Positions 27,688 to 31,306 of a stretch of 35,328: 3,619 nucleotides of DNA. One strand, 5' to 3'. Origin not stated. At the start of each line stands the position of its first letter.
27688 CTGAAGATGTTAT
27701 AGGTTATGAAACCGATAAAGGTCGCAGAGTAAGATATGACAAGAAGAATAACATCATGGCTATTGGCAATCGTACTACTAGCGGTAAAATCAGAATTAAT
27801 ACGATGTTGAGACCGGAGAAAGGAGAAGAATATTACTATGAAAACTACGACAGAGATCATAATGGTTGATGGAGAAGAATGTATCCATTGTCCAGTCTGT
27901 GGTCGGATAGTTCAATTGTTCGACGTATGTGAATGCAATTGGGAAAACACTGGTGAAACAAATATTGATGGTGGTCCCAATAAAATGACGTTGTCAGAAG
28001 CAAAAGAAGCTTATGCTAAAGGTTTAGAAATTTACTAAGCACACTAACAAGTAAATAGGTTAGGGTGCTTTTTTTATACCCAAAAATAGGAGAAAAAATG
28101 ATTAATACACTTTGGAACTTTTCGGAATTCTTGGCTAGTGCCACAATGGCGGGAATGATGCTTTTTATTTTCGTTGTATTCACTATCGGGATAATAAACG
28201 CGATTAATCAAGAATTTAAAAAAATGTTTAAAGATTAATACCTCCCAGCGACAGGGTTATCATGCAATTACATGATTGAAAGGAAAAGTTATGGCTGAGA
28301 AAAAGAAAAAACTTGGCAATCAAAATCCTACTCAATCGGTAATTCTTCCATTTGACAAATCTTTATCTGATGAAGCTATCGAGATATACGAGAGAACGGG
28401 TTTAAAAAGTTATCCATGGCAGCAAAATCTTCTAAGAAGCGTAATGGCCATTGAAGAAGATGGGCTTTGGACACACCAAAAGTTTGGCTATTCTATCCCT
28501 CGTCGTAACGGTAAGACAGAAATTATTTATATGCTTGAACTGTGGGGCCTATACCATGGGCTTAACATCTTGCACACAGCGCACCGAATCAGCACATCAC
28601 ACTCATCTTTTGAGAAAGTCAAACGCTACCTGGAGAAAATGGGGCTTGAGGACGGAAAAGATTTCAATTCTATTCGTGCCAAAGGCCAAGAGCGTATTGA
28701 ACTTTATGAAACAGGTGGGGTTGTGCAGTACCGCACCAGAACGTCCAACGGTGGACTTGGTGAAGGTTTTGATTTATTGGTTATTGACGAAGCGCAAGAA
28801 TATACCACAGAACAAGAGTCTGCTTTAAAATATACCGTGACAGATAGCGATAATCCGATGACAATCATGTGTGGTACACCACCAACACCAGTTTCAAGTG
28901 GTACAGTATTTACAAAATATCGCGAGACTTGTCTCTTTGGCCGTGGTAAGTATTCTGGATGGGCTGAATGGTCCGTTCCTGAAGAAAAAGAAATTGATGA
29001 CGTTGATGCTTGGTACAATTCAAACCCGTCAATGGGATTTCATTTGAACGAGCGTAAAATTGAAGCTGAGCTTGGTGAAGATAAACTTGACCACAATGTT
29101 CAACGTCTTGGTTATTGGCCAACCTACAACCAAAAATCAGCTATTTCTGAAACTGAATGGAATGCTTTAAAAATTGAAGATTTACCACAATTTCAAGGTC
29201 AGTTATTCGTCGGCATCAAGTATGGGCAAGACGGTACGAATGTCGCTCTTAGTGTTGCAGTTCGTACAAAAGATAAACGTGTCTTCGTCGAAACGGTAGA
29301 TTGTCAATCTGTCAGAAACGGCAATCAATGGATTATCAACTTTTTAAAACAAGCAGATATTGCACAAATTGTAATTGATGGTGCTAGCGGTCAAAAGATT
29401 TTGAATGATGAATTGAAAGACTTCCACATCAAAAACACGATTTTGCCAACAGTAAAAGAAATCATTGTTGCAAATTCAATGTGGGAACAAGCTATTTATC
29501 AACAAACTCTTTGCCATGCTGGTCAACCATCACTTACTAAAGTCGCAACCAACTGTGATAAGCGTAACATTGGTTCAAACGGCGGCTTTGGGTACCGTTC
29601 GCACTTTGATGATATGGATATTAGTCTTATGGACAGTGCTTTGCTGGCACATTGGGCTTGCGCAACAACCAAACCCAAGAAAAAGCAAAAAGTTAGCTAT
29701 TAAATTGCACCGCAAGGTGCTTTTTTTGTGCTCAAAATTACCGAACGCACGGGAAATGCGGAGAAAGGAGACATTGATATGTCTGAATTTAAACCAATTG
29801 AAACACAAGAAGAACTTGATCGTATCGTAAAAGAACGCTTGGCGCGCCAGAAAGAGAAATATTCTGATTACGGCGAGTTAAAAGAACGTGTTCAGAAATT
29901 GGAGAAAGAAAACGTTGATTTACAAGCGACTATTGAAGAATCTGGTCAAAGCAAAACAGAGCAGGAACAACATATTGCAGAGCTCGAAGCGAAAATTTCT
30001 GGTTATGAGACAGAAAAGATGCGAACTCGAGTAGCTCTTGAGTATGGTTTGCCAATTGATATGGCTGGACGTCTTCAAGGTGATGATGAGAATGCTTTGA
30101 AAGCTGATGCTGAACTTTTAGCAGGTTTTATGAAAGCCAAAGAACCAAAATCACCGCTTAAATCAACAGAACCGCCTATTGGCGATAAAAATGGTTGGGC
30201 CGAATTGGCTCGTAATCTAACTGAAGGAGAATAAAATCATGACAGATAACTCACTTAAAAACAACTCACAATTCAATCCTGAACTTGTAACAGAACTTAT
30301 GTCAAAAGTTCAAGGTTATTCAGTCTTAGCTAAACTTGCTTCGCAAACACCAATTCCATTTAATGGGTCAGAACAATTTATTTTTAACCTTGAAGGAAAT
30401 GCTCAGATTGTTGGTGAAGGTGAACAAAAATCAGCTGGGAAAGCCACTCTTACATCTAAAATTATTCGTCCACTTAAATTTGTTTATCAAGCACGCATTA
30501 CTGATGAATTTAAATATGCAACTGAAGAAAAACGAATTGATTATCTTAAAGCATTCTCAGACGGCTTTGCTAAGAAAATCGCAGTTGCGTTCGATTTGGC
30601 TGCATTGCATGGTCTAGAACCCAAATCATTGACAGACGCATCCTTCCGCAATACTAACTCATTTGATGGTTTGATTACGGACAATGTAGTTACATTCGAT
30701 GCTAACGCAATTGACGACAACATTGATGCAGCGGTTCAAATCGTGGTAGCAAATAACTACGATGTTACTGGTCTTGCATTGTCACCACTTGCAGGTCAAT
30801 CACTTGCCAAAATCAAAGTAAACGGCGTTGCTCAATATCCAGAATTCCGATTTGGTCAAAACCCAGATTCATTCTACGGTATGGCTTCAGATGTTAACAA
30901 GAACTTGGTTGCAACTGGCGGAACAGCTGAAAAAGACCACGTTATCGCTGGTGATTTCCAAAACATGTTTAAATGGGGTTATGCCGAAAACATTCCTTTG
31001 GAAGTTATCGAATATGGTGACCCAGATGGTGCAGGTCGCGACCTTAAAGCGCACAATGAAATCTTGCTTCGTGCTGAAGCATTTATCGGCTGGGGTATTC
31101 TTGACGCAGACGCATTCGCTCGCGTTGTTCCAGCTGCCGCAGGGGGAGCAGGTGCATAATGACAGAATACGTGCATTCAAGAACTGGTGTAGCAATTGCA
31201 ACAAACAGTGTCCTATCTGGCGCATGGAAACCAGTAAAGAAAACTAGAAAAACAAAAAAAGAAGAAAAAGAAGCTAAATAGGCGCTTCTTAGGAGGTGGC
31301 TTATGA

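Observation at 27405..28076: MuF head protein with a nuclease-toxin-like C-terminus, followed by an overlapping CPCC zinc-ribbon gene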

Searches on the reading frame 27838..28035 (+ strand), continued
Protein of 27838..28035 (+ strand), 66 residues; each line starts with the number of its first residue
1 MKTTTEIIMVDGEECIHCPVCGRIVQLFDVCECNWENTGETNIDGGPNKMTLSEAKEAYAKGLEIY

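Call 82: find_homologous_proteins(query=A4, max_evalue=0.001)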
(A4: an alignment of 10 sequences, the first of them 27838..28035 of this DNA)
Query A4 (10 sequences) (66 aa, profile of the alignment): 1175 proteins with E <= 0.001 among 8000 candidates; the best 120 are listed.
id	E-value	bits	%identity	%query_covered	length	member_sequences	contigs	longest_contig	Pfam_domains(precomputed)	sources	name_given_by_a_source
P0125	4.0e-32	127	71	76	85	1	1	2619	PF14206.12,PF03119.22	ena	-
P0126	2.2e-30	122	61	98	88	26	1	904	PF14206.12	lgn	-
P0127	2.6e-30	122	62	98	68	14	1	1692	PF14206.12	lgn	-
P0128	3.5e-30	121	74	86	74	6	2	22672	PF14206.12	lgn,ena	-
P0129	3.7e-30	121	70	85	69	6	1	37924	PF14206.12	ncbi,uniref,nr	ncbi:CPCC family cysteine-rich protein [Aerococcus urinae]|uniref:CPCC family cysteine-rich protein 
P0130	7.3e-30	120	54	89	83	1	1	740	PF14206.12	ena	-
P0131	9.6e-30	120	71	100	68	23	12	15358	PF14206.12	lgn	-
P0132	2.6e-29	118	82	100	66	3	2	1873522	PF14206.12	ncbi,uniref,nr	ncbi:CPCC family cysteine-rich protein [Streptococcus equinus]|uniref:CPCC family cysteine-rich prot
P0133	3.3e-29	118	70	100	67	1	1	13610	PF14206.12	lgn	-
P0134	4.8e-29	117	67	86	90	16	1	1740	PF14206.12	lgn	-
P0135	6.3e-29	117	59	98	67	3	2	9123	PF14206.12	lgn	-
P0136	8.2e-29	117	67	98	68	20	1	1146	PF14206.12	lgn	-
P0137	8.8e-29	117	66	97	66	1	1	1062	PF14206.12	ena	-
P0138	9.5e-29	117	94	100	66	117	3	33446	PF14206.12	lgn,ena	-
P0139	2.0e-28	115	68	97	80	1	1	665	PF14206.12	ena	-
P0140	3.3e-28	115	67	98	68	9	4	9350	PF14206.12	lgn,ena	-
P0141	3.3e-28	115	63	89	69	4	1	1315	PF14206.12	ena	-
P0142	3.7e-28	115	58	100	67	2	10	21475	PF14206.12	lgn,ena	-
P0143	4.0e-28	115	97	94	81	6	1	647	PF14206.12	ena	-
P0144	5.3e-28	114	65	89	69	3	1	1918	PF14206.12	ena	-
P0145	5.8e-28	114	70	98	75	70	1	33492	PF14206.12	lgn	-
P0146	7.0e-28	114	59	98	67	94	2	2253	PF14206.12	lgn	-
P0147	8.8e-28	113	61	100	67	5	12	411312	PF14206.12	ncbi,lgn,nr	ncbi:TPA: hypothetical protein VB850_000734 [Streptococcus suis]|nr:CPCC family cysteine-rich protei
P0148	1.2e-27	113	63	97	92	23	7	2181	PF14206.12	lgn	-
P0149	1.2e-27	113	67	91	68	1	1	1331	PF14206.12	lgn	-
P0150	1.3e-27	113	59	98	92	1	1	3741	PF14206.12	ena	-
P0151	1.5e-27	113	59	98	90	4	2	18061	PF14206.12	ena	-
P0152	1.8e-27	112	69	98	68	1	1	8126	PF14206.12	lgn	-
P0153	2.2e-27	112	78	76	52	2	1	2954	PF14206.12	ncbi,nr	ncbi:MAG: CPCC family cysteine-rich protein, partial [Lactobacillus iners]|nr:CPCC family cysteine-r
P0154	2.2e-27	112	68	97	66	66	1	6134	PF14206.12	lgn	-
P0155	2.2e-27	112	83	95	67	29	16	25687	PF14206.12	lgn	-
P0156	2.2e-27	112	65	92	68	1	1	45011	PF14206.12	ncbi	ncbi:CPCC family cysteine-rich protein [Streptococcus sp. ZJ100]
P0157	2.3e-27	112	59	98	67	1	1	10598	PF14206.12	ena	-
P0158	2.5e-27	112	59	98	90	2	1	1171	PF14206.12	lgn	-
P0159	3.0e-27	112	63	89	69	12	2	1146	PF14206.12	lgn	-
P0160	4.0e-27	111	67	98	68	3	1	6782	PF14206.12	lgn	-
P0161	4.1e-27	111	62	91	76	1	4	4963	PF14206.12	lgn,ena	-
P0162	4.4e-27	111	58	89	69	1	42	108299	PF14206.12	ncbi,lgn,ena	-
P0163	4.6e-27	111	61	98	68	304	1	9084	PF14206.12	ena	-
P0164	5.0e-27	111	80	76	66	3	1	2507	PF14206.12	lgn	-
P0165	5.2e-27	111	62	97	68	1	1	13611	PF14206.12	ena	-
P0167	5.6e-27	111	63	89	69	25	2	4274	PF14206.12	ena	-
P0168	6.2e-27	111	56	98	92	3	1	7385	PF14206.12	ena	-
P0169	8.6e-27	110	85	98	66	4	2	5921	PF14206.12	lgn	-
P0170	9.1e-27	110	82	98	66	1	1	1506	PF14206.12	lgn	-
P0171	1.1e-26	110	55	98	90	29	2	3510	PF14206.12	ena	-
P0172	1.3e-26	110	60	86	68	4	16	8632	PF14206.12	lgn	-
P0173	1.4e-26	110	65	89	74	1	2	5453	PF14206.12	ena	-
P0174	1.4e-26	110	62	91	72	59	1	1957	PF14206.12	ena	-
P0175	1.5e-26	110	60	98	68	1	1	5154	PF14206.12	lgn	-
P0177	1.8e-26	109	60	86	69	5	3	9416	PF14206.12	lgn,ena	-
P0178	1.9e-26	109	65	89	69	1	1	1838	PF14206.12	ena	-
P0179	1.9e-26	109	58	98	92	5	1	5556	PF14206.12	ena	-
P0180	2.0e-26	109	60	98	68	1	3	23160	PF14206.12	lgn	-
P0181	2.1e-26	109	62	86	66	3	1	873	PF14206.12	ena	-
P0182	2.3e-26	109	59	98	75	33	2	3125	PF14206.12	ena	-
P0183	2.4e-26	109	67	89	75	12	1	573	PF14206.12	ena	-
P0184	2.7e-26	109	59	98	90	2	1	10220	PF14206.12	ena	-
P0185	2.9e-26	109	77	98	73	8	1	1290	PF14206.12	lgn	-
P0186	2.9e-26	109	60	89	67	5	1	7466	PF14206.12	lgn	-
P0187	3.1e-26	109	51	100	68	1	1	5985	PF14206.12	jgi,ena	-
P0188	3.5e-26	108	60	97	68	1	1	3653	PF14206.12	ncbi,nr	ncbi:MAG: CPCC family cysteine-rich protein [Ligilactobacillus agilis]|nr:CPCC family cysteine-rich 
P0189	4.0e-26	108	61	98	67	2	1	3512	PF14206.12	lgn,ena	-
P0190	4.1e-26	108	68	74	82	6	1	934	PF14206.12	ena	-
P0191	4.2e-26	108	63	89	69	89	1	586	PF14206.12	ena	-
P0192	4.7e-26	108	78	98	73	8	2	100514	PF14206.12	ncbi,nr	ncbi:hypothetical protein HO929_03505 [Streptococcus suis]|nr:hypothetical protein [Streptococcus su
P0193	4.9e-26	108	60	97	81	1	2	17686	PF14206.12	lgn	-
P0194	5.1e-26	108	59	97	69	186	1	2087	PF14206.12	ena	-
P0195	6.0e-26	108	82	98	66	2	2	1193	PF14206.12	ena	-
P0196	7.9e-26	107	77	98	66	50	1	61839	PF14206.12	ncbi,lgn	ncbi:TPA: hypothetical protein ACGOVX_001502 [Streptococcus suis]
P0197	8.1e-26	107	57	100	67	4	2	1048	PF14206.12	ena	-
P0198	8.4e-26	107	60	89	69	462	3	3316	PF14206.12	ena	-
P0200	9.7e-26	107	74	98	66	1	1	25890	PF14206.12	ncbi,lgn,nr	ncbi:TPA: hypothetical protein U1D11_001691 [Streptococcus suis]|nr:hypothetical protein [Streptococ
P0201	1.1e-25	107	65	85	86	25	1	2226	PF14206.12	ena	-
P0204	1.2e-25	107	58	89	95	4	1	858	PF14206.12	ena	-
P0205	1.4e-25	106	61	91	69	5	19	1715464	PF14206.12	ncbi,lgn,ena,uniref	ncbi:CPCC family cysteine-rich protein [Ligilactobacillus salivarius]|uniref:CPCC family cysteine-ri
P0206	1.5e-25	106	66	79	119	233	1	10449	PF14206.12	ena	-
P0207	1.7e-25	106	56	98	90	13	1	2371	PF14206.12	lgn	-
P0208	1.7e-25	106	61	91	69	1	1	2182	PF14206.12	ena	-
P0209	1.8e-25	106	62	89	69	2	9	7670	PF14206.12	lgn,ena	-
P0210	1.9e-25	106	77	100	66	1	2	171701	PF14206.12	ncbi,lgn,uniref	ncbi:hypothetical protein [Ligilactobacillus salivarius]|uniref:hypothetical protein n=1 Tax=Ligilac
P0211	2.4e-25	106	61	91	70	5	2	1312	PF14206.12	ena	-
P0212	2.5e-25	106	67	98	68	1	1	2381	PF14206.12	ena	-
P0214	4.1e-25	105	52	98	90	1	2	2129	PF14206.12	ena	-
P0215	4.3e-25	105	57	89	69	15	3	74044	PF14206.12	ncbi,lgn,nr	ncbi:hypothetical protein HO861_08515 [Streptococcus suis]|nr:hypothetical protein [Streptococcus su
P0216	4.3e-25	105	56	92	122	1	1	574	PF14206.12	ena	-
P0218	4.6e-25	105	65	92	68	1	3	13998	PF14206.12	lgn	-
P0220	5.6e-25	104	68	100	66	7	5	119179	PF14206.12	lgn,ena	-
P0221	6.5e-25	104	62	89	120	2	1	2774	PF14206.12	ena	-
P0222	7.6e-25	104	64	86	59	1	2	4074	PF14206.12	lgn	-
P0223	7.7e-25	104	64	83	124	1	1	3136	PF14206.12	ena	-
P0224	7.7e-25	104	56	98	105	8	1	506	PF14206.12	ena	-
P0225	9.0e-25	104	64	79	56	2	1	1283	PF14206.12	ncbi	-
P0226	1.1e-24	104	59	86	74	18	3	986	PF14206.12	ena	-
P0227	1.2e-24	103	65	89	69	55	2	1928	PF14206.12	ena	-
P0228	1.3e-24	103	59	94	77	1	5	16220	PF14206.12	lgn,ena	-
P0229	1.3e-24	103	64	86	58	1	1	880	PF14206.12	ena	-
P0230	1.5e-24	103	58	98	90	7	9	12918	PF14206.12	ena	-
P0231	1.6e-24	103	55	92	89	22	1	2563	PF14206.12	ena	-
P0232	1.8e-24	103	57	86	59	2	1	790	PF14206.12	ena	-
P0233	2.6e-24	102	57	94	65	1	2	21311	PF14206.12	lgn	-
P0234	2.9e-24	102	63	89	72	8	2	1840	PF14206.12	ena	-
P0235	3.5e-24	102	75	77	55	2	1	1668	PF14206.12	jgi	jgi:hypothetical protein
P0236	3.6e-24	102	69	97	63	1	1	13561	PF14206.12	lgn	-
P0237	4.4e-24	102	69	73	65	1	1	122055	PF14206.12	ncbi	-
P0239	4.7e-24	102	58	89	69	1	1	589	PF14206.12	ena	-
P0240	4.9e-24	101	61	83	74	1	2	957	PF14206.12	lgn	-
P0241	5.0e-24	101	62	89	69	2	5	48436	PF14206.12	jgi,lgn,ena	jgi:hypothetical protein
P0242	5.5e-24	101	60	89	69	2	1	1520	PF14206.12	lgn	-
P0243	5.6e-24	101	58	98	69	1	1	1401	PF14206.12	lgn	-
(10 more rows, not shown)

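Call 86: predict_structure(alignment_id=A7)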
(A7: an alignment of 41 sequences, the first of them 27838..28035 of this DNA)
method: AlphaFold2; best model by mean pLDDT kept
length: 66 residues; sequences in the alignment: 41
mean_pLDDT: 85.9   pTM: 0.70
mean pLDDT of the five models: 85.9, 81.1, 80.5, 73.1, 71.0
residues with pLDDT >= 90: 36; 70-90: 25; 50-70: 2; < 50: 3
segments of 3 or more residues with pLDDT < 50: 1-3
pLDDT, mean of each block of 10 residues (from residue 1): 68 91 90 85 83 94 93
secondary structure, 60 per line:
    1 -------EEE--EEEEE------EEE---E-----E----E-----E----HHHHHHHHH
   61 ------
elements in order: E8-10 E13-17 E24-26 H52-60
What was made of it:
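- On Cys_rich_CPCC (PF14206) acting as CdiI/MafI-type immunity: The model has pLDDT 85.9 (call 86).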

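Call 90: fold_search(model_id=the predicted structure, library=pdb)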
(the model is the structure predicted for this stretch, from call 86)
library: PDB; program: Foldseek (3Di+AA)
matches with E <= 10: 99; with E <= 0.001: 0
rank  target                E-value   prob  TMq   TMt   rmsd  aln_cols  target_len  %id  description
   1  1ul5_MODEL_1_A        1.3e+00  0.41  0.35  0.27   3.5        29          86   34  Solution structure of the DNA-binding domain of squamosa promoter binding protein-like 7 (released 2004-03-09)
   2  4r3z_B                1.6e+00  0.06  0.26  0.04   7.9        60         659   15  Crystal structure of human ArgRS-GlnRS-AIMP1 complex (released 2014-10-08)
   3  4q2t_B                2.5e+00  0.05  0.25  0.05   8.1        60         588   15  Crystal structure of Arginyl-tRNA synthetase complexed with L-arginine (released 2014-07-23)
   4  4q2t_A                2.7e+00  0.06  0.28  0.05   8.0        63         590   14  Crystal structure of Arginyl-tRNA synthetase complexed with L-arginine (released 2014-07-23)
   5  9y81_A                2.7e+00  0.02  0.17  0.06   8.4        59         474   15  Crystal structure of Glutamate-tRNA synthetase GluRS from Chlamydia pneumoniae (released 2025-09-24)
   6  1ul4_MODEL_1_A        3.1e+00  0.21  0.34  0.28   3.8        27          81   22  Solution structure of the DNA-binding domain of squamosa promoter binding protein-like 4 (released 2004-03-09)
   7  4q2x_A                3.1e+00  0.04  0.24  0.05   8.0        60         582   15  Crystal structure of Arginyl-tRNA synthetase complexed with L-canavanine (released 2014-07-23)
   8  4q2x_B                3.1e+00  0.04  0.24  0.05   8.1        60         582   15  Crystal structure of Arginyl-tRNA synthetase complexed with L-canavanine (released 2014-07-23)
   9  1tf5                  3.3e+00  0.04  0.26  0.04  12.1        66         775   24  Crystal structure of SecA in an open conformation from Bacillus Subtilis (released 2004-08-03)
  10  8flg                  3.5e+00  0.15  0.24  0.07   1.9        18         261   44  Bruton's tyrosine kinase in complex with an orthosteric inhibitor (released 2023-03-01)
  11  3d89                  3.5e+00  0.14  0.28  0.15   2.0        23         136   35  Crystal Structure of a Soluble Rieske Ferredoxin from Mus musculus (released 2008-07-15)
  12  3pix                  3.5e+00  0.13  0.24  0.06   1.9        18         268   44  Crystal structure of BTK kinase domain complexed with 2-Isopropyl-7-(4-methyl-piperazin-1-yl)-4-(5-methyl-2H-pyrazol-3-y (released 2011-01-12)
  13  3iqy                  3.5e+00  0.04  0.26  0.03  12.7        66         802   24  Active site mutants of B. subtilis SecA (released 2010-08-11)
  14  4ys0                  3.8e+00  0.05  0.27  0.03  11.6        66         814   20  Conformational changes of the clamp of the protein translocation ATPase SecA from Thermotoga maritima (released 2015-06-03)
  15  5fbn_C                4.3e+00  0.13  0.24  0.07   1.9        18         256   44  BTK kinase domain with inhibitor 1 (released 2016-02-03)
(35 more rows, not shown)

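Call 97: search_protein_families(library=padloc, proteins=[window:27838-28035:+], max_evalue=0.01)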
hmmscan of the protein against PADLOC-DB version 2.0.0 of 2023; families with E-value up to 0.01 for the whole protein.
window:27838-28035:+ (66 aa): 0 families

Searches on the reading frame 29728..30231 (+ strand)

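Call 66: search_protein_families(library=pfam, proteins=[window:29728-30231:+], max_evalue=0.001)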
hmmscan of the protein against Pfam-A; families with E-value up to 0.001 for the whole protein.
window:29728-30231:+ (168 aa): 1 family
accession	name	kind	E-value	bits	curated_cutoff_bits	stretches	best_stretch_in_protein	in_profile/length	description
PF14265.11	DUF4355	-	2e-07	31.7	25.4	1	26-137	5-113/124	Capsid assembly scaffolding protein Gp46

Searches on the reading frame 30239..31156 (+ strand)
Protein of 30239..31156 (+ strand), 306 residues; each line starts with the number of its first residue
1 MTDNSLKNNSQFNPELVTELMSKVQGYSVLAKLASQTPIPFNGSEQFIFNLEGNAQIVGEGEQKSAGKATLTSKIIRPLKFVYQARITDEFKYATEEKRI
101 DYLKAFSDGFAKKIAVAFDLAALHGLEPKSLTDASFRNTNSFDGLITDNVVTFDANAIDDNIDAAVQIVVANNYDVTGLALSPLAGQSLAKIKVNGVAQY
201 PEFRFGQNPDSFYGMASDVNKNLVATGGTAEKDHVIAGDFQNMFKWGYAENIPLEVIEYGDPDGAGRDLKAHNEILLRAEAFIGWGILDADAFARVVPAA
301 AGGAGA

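Call 66: search_protein_families(library=pfam, proteins=[window:30239-31156:+], max_evalue=0.001)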
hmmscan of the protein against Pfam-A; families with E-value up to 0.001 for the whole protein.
window:30239-31156:+ (306 aa): 1 family
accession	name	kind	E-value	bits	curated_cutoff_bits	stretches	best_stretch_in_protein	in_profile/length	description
PF05065.19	Phage_capsid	-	1.9e-10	41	24.2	1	14-295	7-277/280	Phage capsid family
